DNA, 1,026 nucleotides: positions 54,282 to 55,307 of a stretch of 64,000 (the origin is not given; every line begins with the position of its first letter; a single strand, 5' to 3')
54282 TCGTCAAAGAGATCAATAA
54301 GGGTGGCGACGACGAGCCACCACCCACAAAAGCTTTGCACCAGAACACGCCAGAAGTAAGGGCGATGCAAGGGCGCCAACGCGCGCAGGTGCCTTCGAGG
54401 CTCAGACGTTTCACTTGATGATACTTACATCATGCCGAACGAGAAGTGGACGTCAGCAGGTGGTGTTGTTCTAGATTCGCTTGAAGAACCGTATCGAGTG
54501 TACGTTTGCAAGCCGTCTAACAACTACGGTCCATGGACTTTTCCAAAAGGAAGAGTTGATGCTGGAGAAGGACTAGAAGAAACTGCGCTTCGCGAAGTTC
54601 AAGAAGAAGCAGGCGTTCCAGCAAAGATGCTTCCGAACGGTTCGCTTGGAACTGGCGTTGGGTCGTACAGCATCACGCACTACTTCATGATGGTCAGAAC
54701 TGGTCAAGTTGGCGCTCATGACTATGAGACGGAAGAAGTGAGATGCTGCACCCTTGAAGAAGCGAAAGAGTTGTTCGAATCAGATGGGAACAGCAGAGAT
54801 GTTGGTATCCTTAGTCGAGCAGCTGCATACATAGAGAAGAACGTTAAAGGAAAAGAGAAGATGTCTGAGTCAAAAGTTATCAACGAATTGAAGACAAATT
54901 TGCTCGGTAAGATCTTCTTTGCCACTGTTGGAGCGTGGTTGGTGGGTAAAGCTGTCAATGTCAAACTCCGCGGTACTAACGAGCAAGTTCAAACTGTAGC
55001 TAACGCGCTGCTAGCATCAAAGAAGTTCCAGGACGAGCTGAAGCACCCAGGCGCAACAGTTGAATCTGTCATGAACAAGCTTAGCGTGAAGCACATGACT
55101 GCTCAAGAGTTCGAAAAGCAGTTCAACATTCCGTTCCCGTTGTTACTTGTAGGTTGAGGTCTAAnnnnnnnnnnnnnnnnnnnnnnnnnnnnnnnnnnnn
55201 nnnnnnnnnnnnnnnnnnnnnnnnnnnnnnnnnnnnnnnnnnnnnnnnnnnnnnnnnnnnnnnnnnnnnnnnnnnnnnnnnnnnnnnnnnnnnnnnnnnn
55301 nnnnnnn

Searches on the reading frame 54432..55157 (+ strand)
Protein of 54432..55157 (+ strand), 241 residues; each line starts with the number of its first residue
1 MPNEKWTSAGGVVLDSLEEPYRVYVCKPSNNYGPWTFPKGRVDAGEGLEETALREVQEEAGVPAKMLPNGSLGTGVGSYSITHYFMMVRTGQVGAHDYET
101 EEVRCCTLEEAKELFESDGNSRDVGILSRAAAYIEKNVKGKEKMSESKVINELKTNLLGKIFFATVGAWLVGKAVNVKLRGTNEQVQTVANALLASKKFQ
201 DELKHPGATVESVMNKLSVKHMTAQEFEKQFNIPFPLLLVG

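Call 55: search_protein_families(library=pfam, proteins=[window:54432-55157:+], max_evalue=0.001)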
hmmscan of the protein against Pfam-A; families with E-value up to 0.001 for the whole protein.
window:54432-55157:+ (241 aa): 1 family
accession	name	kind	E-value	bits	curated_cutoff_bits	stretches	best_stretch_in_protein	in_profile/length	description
PF00293.34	NUDIX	-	1.3e-14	54.8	21.1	1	12-113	9-119/134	NUDIX domain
